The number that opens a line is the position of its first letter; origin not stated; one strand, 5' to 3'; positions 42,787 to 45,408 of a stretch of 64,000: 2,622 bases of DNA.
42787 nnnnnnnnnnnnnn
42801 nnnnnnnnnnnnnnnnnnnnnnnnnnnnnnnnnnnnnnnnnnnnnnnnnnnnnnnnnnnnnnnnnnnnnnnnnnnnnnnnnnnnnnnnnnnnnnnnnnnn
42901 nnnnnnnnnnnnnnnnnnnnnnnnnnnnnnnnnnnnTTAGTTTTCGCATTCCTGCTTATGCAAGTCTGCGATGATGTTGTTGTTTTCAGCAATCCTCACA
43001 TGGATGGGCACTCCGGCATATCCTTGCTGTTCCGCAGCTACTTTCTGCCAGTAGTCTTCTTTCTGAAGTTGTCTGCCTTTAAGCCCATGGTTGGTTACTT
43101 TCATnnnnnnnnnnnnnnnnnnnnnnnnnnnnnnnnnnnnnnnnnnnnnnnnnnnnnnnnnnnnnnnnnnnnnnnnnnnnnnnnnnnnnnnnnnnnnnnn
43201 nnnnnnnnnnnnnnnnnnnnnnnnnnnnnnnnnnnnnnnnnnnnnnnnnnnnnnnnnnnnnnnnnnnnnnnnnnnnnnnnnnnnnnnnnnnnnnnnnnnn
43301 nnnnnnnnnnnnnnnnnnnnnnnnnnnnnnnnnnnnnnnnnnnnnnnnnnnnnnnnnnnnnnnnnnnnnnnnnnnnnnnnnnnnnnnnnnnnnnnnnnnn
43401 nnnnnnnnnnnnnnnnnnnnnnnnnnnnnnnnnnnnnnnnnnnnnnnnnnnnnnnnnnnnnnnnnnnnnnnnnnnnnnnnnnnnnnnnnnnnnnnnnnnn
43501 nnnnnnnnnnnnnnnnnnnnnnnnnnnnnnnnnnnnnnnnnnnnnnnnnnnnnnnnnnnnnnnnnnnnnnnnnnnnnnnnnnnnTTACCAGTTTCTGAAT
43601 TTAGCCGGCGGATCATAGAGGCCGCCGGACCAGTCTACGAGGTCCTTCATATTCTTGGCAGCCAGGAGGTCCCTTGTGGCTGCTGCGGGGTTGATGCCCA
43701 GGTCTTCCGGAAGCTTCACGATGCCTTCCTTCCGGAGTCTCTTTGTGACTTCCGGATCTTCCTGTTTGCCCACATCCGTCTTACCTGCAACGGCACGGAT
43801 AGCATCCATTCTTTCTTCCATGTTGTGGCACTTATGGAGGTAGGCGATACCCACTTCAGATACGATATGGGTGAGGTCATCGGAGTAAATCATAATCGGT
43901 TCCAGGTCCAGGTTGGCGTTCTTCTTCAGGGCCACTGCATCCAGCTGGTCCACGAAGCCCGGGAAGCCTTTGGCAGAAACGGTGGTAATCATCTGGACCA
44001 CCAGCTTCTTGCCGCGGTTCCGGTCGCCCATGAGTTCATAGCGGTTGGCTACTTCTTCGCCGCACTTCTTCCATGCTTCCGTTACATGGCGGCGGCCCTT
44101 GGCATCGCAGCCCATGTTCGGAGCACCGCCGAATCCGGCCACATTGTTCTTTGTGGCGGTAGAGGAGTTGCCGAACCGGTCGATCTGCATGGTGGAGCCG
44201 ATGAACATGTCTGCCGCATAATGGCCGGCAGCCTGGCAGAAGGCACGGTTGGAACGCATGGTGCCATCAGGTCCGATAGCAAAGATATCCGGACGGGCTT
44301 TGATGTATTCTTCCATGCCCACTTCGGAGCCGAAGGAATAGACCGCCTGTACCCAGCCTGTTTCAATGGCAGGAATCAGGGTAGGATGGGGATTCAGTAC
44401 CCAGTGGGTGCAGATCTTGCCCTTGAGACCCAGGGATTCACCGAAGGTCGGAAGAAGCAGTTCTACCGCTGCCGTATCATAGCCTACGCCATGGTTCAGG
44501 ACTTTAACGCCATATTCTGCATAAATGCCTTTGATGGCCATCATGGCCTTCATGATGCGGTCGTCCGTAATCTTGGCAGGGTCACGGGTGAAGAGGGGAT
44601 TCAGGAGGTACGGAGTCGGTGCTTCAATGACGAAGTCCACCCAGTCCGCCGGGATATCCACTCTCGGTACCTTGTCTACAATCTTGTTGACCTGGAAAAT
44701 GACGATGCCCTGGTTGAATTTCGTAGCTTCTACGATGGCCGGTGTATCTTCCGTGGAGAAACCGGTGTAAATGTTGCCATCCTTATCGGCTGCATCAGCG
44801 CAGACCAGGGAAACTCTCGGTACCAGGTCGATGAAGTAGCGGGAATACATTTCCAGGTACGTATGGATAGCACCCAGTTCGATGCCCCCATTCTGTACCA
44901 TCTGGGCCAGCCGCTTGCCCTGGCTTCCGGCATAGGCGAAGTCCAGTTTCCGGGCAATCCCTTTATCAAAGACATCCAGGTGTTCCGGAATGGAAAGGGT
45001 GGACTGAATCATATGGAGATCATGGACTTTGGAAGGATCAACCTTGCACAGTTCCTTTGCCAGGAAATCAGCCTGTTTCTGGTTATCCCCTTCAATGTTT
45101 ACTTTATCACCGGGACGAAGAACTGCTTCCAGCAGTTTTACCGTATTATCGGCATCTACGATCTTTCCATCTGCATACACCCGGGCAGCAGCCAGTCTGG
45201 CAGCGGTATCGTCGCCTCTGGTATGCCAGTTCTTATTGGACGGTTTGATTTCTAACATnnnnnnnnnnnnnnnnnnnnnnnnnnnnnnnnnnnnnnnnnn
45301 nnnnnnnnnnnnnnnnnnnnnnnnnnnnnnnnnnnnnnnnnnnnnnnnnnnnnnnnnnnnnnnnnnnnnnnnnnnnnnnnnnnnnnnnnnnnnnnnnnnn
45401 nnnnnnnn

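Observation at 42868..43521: ORF-less class C group II intron inserted immediately after the mdcA intrinsic terminator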

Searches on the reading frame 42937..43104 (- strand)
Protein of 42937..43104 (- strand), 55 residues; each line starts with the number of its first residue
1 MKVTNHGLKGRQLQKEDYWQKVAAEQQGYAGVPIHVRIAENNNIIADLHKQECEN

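Call 5: search_protein_families(library=pfam, proteins=[window:42937-43104:-])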
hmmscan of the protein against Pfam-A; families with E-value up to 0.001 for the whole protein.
window:42937-43104:- (55 aa): 0 families

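Call 8: find_homologous_proteins(query=window:42940-43104:-, max_evalue=0.01)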
Query seq(55 aa) (55 aa): 10 proteins with E <= 0.01 among 11 candidates.
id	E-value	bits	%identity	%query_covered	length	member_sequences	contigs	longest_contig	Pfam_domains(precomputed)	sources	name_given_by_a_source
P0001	1.2e-29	117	98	100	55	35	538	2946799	-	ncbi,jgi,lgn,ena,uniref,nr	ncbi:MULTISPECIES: hypothetical protein [Dialister]|jgi:exonuclease III|uniref:hypothetical protein 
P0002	2.6e-29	116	98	100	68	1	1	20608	-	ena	-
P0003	2.5e-28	113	95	100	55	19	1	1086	-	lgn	-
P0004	5.8e-28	112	98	96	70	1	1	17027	-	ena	-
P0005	4.0e-25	103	91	100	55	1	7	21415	-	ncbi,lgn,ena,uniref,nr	ncbi:hypothetical protein [uncultured Dialister sp.]|uniref:hypothetical protein n=1 Tax=uncultured 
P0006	1.5e-22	95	87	100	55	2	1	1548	-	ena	-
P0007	3.1e-12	63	91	64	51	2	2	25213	-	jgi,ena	-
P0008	1.3e-11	61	82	69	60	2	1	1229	-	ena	-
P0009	3.1e-9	54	76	69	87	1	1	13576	-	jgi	jgi:hypothetical protein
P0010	6.9e-6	43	96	44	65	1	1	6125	-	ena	-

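Call 9: find_encoding_contigs(protein=P0001, flank=5000, max_places=10)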
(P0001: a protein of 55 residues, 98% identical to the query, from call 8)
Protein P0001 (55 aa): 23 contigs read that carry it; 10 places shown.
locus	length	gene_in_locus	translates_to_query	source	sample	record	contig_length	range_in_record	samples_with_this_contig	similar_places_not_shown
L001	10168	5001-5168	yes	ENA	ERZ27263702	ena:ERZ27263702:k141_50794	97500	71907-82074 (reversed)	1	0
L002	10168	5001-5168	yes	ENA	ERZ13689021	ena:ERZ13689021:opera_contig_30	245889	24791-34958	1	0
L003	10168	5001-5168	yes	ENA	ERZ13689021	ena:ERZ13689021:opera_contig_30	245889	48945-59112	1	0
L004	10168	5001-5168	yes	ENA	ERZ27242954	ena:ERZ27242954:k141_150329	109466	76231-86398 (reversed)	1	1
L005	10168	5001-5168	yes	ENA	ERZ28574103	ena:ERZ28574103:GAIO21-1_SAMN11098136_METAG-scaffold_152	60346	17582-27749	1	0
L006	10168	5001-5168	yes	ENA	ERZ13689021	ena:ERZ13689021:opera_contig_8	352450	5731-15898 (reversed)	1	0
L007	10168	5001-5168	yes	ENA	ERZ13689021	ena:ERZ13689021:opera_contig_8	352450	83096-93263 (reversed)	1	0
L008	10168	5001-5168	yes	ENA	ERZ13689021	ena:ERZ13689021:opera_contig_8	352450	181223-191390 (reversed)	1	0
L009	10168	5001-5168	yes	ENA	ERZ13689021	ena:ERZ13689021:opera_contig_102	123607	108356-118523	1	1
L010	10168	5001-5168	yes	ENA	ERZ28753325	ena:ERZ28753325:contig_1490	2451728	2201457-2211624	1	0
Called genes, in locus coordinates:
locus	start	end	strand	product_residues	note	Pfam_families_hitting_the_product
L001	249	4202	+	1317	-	PF03797:Autotransporter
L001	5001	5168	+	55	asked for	-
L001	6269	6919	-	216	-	PF00027:cNMP_binding, PF13545:HTH_Crp_2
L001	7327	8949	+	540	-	PF03063:Prismane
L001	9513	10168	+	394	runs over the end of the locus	PF00438:S-AdoMet_synt_N, PF02772:S-AdoMet_synt_M, PF02773:S-AdoMet_synt_C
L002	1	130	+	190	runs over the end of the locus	PF03592:Terminase_2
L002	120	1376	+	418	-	PF04466:Terminase_3, PF17288:Terminase_3C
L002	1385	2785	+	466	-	-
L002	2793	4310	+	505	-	-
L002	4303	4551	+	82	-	-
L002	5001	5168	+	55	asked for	-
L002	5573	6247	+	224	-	PF06810:Phage_scaffold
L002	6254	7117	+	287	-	PF25209:Phage_capsid_4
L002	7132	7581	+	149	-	-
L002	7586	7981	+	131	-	-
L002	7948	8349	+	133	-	-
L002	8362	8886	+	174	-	PF06199:Phage_tail_2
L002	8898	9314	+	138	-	-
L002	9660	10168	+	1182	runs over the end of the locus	PF20155:TMP_3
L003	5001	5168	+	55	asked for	-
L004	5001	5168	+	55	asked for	-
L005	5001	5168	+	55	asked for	-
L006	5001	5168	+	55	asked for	-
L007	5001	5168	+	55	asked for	-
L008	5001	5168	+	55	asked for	-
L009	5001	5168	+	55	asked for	-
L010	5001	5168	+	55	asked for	-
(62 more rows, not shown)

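Call 27: find_encoding_contigs(protein=window:42940-43104:-, flank=10000, max_places=10)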
Protein seq(55 aa) (55 aa): 23 contigs read that carry it; 10 places shown.
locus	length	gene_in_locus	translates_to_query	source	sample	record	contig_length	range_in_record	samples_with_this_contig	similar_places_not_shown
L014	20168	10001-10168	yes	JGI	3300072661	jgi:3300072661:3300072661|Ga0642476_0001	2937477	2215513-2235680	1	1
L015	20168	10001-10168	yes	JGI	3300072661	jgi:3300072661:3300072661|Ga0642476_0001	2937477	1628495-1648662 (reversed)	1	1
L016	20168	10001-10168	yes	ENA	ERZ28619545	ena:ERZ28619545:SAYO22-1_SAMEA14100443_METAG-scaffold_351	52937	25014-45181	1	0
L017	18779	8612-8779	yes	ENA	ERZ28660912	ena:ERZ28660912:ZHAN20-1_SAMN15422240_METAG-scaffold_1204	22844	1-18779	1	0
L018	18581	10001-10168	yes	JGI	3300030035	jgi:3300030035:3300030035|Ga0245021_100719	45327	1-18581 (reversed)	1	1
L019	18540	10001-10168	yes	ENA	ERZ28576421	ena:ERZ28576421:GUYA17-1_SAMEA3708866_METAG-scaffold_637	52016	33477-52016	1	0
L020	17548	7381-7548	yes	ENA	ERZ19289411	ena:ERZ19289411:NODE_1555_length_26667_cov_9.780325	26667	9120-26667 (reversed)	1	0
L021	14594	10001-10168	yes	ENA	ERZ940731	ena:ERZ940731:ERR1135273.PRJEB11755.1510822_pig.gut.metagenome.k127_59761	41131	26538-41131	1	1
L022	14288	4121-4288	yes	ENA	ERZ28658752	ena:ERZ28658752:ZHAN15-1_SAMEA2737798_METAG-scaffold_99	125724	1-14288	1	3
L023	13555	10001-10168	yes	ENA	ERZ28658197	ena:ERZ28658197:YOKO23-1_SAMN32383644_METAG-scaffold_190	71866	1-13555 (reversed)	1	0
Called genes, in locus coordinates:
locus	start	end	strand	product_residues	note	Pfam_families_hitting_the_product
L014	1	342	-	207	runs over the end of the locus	PF01613:Flavin_Reduct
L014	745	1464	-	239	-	PF14512:TM1586_NiRdase (faint), PF00881:Nitroreductase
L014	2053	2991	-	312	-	PF03547:Mem_trans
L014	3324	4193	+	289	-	PF00126:HTH_1, PF03466:LysR_substrate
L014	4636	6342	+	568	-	PF05992:SbmA_BacA, PF06472:ABC_membrane_2, PF00005:ABC_tran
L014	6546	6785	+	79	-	-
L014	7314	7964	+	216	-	PF00881:Nitroreductase, PF14512:TM1586_NiRdase (weak)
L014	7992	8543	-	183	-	-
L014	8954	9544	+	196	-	PF00881:Nitroreductase, PF14512:TM1586_NiRdase (faint)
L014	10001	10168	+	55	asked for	-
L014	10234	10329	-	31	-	-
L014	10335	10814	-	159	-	PF02470:MlaD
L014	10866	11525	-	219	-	-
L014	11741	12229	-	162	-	PF00582:Usp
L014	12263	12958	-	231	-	PF00582:Usp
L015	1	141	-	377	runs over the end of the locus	-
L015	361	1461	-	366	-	PF13384:HTH_23, PF13518:HTH_28, PF13551:HTH_29, PF13565:HTH_32, PF13358:DDE_3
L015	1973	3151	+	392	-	-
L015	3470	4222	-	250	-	PF00072:Response_reg, PF04397:LytTR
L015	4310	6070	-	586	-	PF07694:5TM-5TMR_LYT, PF06580:His_kinase, PF02518:HATPase_c (weak)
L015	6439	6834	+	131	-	PF03817:MadL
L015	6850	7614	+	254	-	PF03818:MadM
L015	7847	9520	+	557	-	PF16957:Mal_decarbox_Al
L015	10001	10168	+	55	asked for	-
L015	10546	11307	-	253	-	-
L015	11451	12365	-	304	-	PF00126:HTH_1, PF03466:LysR_substrate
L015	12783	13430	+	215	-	PF00923:TAL_FSA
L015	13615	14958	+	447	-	PF13440:Polysacc_synt_3 (weak), PF01554:MatE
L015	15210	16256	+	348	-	PF01208:URO-D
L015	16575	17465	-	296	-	PF00892:EamA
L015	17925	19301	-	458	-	PF00324:AA_permease, PF13520:AA_permease_2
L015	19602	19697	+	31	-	-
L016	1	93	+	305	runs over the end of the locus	-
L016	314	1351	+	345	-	PF01757:Acyl_transf_3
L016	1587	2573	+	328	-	PF00656:Peptidase_C14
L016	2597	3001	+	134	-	PF08937:ThsB_TIR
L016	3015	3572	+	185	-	-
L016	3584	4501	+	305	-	PF24838:8xMP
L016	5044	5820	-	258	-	PF01695:IstB_IS21, PF00308:Bac_DnaA (weak), PF20720:nSTAND3 (weak)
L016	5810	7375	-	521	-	PF00665:rve (weak), PF22483:Mu-transpos_C_2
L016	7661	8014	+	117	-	PF05717:TnpB_IS66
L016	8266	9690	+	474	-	PF13005:zf-IS66, PF03050:DDE_Tnp_IS66, PF13817:DDE_Tnp_IS66_C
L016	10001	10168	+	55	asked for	-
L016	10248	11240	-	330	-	-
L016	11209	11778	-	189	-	PF22014:DUF6932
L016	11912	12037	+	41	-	-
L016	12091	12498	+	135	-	-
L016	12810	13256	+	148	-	-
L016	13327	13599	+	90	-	-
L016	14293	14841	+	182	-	-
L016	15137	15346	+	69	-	PF11148:DUF2922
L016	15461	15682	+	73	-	PF07872:DUF1659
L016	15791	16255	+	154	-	PF05105:Phage_holin_4_1 (weak)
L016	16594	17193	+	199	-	PF01183:Glyco_hydro_25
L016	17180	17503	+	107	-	-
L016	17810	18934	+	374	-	PF01266:DAO (weak), PF13450:NAD_binding_8, PF01593:Amino_oxidase (weak), PF03275:GLF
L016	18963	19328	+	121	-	PF05635:23S_rRNA_IVP, PF22296:bAvd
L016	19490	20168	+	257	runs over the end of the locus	PF14393:DUF4422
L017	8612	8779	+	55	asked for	-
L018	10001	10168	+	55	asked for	-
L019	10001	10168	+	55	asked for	-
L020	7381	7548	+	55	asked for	-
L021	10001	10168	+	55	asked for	-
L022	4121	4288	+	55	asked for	-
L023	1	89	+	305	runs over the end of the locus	-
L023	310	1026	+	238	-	PF01757:Acyl_transf_3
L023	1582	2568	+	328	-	PF00656:Peptidase_C14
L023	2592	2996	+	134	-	PF08937:ThsB_TIR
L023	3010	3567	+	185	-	-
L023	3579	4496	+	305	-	PF24838:8xMP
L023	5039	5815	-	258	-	PF01695:IstB_IS21, PF00308:Bac_DnaA (weak), PF20720:nSTAND3 (weak)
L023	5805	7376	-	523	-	PF00665:rve (weak), PF22483:Mu-transpos_C_2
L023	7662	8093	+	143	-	PF05717:TnpB_IS66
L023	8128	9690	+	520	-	PF13007:LZ_Tnp_IS66 (weak), PF13005:zf-IS66, PF03050:DDE_Tnp_IS66, PF13817:DDE_Tnp_IS66_C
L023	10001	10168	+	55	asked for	-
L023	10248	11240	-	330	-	-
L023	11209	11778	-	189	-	PF22014:DUF6932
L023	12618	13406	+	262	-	-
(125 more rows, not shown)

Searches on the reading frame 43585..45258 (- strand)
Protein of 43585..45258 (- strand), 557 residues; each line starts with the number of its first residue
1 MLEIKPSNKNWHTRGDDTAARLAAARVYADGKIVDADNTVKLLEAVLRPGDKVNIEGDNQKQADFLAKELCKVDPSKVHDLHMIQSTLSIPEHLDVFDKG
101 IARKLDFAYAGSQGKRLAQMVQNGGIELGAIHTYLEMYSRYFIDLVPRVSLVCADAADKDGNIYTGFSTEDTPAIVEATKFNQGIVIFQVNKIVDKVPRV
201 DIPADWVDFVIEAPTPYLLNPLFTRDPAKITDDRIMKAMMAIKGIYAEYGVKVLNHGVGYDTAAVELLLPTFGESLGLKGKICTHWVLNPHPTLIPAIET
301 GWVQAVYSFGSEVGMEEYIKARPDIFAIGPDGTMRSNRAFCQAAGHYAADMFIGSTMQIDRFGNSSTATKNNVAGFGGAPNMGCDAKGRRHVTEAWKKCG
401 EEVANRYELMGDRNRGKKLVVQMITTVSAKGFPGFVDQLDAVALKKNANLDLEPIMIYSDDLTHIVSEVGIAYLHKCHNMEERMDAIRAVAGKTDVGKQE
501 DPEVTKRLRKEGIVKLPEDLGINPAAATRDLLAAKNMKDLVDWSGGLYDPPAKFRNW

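Call 5: search_protein_families(library=pfam, proteins=[window:43585-45258:-])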
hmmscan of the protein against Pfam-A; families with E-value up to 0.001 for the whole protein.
window:43585-45258:- (557 aa): 1 family
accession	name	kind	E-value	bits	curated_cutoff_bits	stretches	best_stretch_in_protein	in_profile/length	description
PF16957.11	Mal_decarbox_Al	-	1e-291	968.5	25.4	1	10-557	1-546/546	Malonate decarboxylase, alpha subunit, transporter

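Call 42: find_related_loci(query=window:43585-45258:-, collection=genome_contigs, flank=4000)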
Query window:43585-45258:- (557 aa) in genome_contigs; peptide patterns used: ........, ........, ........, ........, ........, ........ (x = any residue, [..] = any of these).
599 stretches matched a pattern (row limit reached: there are more); 579 encode a relative of the query (tblastn E <= 1e-3); the best 80 are kept; 80 distinct loci.
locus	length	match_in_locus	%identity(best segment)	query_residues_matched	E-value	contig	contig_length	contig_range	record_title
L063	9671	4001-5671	94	1-557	0e+0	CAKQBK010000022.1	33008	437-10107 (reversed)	MAG: uncultured Dialister sp. isolate REFINED_METABAT215_TOP10_CONTIGS_1500_ASSEMBLY_K77_MERGED__Nepal_MoBio_Fiber-Hadza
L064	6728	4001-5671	95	1-557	0e+0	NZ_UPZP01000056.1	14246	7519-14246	Uncultured Dialister sp. isolate UMGS61, whole genome shotgun sequence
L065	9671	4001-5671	93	1-557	0e+0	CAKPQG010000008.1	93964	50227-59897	MAG: uncultured Dialister sp. isolate REFINED_METABAT215_TOP10_CONTIGS_1500_ASSEMBLY_K77_MERGED__Hadza_MoBio_hadza-I-L_O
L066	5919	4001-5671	92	1-557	0e+0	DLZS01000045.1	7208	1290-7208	MAG TPA_asm: Dialister sp. isolate UBA10667 contig_822, whole genome shotgun sequence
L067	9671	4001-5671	92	1-557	0e+0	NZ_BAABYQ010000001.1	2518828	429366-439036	Dialister sp. i34-0019-2H8 sequence1, whole genome shotgun sequence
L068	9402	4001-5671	92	1-557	0e+0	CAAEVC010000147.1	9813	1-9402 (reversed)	MAG TPA_asm: uncultured Dialister sp., isolate HGM14134, WGS project CAAEVC010000000 data, contig: ERS608600_31_k95_1317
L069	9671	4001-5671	82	1-557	0e+0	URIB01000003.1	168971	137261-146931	uncultured Dialister sp. isolate UMGS1019 genome assembly, contig: NODE_6_length_168971_cov_7.821870, whole genome shotg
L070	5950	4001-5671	92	1-557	0e+0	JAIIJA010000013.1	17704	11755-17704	MAG: Dialister sp. isolate Map_127_009 contig_100_345, whole genome shotgun sequence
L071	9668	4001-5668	79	2-555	0e+0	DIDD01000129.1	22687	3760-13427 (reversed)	MAG TPA_asm: Veillonellaceae bacterium UBA5809 UBA5809_contig_4249, whole genome shotgun sequence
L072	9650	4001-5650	69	9-557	0e+0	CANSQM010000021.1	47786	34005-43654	MAG TPA_asm: uncultured Enterorhabdus sp. isolate SRR15634012_bin.16_metawrap_v1.3_MAG genome assembly, contig: NODE.238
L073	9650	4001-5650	69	9-557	0e+0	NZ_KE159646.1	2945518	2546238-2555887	Adlercreutzia caecimuris B7 acPFx-supercont1.1, whole genome shotgun sequence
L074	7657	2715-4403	66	4-554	0e+0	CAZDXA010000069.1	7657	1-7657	MAG TPA_asm: uncultured Synergistaceae bacterium isolate binchicken_co353_522 genome assembly, contig: NODE_22447_length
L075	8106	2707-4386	66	7-554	0e+0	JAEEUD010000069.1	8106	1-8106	MAG: Pyramidobacter sp. isolate Tb.RUG.420 NODE_41762_length_8106_cov_0.778794, whole genome shotgun sequence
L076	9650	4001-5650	67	9-557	0e+0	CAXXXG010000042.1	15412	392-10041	MAG: Sedimentisphaerales bacterium isolate 547d8dc4-f4dd-4db4-9462-dbf544382da7 genome assembly, contig: contig_42, whol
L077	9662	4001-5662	66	3-555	0e+0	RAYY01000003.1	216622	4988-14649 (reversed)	Bacterium D16-56 strain D16-56 Scaffold3_1, whole genome shotgun sequence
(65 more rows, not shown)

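Call 45: find_encoding_contigs(protein=window:43585-45258:-, flank=3000, max_places=10)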
Protein window:43585-45258:- (557 aa): 22 contigs read that carry it; 10 places shown.
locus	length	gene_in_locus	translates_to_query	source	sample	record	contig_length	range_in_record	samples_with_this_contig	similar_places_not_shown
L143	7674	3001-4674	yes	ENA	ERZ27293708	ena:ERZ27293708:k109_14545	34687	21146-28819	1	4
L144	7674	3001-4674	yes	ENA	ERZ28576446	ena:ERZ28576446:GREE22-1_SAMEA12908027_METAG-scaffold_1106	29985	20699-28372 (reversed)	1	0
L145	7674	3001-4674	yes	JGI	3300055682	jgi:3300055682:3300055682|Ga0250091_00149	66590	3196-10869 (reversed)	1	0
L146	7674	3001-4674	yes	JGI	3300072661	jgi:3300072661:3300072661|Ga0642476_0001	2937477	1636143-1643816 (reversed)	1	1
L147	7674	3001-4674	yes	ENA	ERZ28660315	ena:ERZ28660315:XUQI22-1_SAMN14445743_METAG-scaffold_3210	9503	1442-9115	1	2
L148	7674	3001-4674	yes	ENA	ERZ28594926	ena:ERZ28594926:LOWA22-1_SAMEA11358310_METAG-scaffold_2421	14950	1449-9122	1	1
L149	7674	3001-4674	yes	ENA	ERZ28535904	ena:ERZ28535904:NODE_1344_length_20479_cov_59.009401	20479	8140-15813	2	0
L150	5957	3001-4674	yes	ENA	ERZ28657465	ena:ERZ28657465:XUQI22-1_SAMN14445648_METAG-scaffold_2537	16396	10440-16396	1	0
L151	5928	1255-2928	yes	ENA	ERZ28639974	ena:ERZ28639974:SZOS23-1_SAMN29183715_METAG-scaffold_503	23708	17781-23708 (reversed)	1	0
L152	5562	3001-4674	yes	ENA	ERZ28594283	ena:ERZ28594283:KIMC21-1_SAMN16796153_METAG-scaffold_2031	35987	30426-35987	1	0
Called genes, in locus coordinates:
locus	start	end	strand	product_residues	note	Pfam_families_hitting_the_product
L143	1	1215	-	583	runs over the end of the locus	PF07694:5TM-5TMR_LYT, PF06580:His_kinase, PF02518:HATPase_c (weak)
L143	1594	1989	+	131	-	PF03817:MadL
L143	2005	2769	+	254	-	PF03818:MadM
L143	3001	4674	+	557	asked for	PF16957:Mal_decarbox_Al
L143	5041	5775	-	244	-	-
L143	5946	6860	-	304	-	PF00126:HTH_1, PF03466:LysR_substrate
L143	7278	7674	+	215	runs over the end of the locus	PF00923:TAL_FSA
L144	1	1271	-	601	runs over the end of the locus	PF07694:5TM-5TMR_LYT, PF06580:His_kinase, PF02518:HATPase_c (weak)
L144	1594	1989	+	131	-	PF03817:MadL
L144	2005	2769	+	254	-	PF03818:MadM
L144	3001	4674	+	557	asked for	PF16957:Mal_decarbox_Al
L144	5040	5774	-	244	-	-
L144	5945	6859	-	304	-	PF00126:HTH_1, PF03466:LysR_substrate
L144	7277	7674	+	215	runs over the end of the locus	PF00923:TAL_FSA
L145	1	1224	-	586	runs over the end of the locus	PF07694:5TM-5TMR_LYT, PF06580:His_kinase, PF02518:HATPase_c (weak)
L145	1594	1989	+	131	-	PF03817:MadL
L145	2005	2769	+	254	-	PF03818:MadM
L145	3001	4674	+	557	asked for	PF16957:Mal_decarbox_Al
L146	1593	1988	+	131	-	PF03817:MadL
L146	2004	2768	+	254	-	PF03818:MadM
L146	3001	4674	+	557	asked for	PF16957:Mal_decarbox_Al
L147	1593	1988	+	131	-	PF03817:MadL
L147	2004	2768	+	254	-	PF03818:MadM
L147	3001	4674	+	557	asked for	PF16957:Mal_decarbox_Al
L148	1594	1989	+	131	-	PF03817:MadL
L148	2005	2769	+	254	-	PF03818:MadM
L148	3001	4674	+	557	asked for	PF16957:Mal_decarbox_Al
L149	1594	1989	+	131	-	PF03817:MadL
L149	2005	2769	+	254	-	PF03818:MadM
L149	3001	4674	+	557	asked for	PF16957:Mal_decarbox_Al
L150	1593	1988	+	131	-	PF03817:MadL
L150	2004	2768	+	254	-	PF03818:MadM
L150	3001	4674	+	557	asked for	PF16957:Mal_decarbox_Al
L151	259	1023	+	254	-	PF03818:MadM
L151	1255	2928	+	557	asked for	PF16957:Mal_decarbox_Al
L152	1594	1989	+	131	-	PF03817:MadL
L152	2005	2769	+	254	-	PF03818:MadM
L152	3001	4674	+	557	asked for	PF16957:Mal_decarbox_Al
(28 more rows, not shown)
